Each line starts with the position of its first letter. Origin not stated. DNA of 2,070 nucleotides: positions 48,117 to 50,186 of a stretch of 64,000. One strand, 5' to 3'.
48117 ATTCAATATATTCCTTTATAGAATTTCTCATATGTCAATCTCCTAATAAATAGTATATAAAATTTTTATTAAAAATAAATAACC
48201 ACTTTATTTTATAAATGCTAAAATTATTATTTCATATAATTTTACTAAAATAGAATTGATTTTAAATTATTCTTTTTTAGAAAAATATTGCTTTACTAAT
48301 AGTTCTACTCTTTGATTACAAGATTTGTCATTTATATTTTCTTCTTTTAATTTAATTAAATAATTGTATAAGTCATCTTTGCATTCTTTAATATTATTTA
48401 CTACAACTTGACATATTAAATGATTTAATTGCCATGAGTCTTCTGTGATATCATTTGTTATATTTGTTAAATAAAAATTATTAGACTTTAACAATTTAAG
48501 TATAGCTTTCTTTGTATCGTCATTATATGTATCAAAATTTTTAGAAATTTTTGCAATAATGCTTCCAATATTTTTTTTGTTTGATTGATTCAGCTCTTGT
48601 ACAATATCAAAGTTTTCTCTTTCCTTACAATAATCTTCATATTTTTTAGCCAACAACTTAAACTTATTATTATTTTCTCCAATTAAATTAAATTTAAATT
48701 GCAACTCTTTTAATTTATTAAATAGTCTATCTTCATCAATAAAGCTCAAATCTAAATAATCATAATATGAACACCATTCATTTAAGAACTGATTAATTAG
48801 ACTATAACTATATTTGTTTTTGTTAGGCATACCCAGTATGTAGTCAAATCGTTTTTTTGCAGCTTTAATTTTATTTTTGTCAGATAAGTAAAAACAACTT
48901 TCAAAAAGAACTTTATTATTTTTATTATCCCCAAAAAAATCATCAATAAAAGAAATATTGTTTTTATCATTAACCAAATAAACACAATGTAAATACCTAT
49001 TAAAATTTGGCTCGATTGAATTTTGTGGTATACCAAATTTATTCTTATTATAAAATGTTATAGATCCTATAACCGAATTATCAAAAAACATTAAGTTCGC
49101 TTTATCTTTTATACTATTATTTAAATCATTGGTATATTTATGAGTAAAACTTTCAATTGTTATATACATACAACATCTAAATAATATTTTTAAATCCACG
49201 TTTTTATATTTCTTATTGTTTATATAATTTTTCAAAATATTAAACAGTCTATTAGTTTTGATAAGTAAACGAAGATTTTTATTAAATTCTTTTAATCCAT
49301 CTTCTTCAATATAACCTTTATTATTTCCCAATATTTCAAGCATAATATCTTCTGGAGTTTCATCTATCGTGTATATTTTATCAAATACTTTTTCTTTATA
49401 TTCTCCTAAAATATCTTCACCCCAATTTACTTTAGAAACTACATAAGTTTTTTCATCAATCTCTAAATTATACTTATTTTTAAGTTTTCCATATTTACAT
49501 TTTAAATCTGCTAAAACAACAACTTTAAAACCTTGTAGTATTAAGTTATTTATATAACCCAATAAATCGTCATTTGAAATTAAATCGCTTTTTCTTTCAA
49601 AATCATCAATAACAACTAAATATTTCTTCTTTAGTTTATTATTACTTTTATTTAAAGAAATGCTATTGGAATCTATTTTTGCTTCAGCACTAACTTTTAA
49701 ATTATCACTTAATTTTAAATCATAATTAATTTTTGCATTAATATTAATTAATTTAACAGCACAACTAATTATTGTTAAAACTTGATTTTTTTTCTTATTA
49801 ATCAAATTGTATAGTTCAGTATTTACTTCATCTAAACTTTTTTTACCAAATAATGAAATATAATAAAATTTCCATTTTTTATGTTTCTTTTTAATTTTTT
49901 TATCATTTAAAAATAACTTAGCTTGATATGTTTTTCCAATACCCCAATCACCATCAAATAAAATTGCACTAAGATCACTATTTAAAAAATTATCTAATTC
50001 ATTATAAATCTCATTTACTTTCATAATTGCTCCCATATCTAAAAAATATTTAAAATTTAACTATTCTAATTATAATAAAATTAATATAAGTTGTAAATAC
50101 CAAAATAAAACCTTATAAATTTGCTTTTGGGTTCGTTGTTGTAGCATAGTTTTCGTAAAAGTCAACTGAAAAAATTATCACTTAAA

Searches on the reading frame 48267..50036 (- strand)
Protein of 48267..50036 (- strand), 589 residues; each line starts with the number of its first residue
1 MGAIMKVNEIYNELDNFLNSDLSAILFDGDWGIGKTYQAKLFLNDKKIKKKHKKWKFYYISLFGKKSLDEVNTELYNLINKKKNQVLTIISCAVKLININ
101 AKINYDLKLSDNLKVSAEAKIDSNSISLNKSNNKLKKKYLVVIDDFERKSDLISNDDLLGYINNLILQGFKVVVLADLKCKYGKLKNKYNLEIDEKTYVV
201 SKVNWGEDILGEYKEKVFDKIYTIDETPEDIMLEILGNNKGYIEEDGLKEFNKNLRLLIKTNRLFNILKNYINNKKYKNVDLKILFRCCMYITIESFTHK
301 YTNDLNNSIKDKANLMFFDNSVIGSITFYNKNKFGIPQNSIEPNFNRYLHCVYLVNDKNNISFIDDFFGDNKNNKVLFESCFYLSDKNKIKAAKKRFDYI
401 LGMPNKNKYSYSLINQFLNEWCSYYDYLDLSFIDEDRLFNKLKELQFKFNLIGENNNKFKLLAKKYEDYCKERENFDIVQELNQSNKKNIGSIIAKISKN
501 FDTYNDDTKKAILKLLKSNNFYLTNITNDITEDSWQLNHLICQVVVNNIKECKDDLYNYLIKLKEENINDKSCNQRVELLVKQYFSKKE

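Call 3: search_protein_families(library=pfam, proteins=[window:48267-50036:-], max_evalue=0.01)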
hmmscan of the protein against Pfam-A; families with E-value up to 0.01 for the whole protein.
window:48267-50036:- (589 aa): 0 families

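Call 4: search_protein_families(library=padloc, proteins=[window:48267-50036:-], max_evalue=0.01)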
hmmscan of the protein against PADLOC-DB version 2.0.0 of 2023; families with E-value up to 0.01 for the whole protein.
window:48267-50036:- (589 aa): 1 family
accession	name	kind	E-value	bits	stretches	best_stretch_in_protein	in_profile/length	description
PDLC05031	PDC-S49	-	4e-17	60.3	1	23-302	25-287/624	-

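Call 5: search_protein_families(library=ncbifam, proteins=[window:48267-50036:-], max_evalue=0.01)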
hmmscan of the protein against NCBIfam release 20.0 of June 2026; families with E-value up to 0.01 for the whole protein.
window:48267-50036:- (589 aa): 0 families
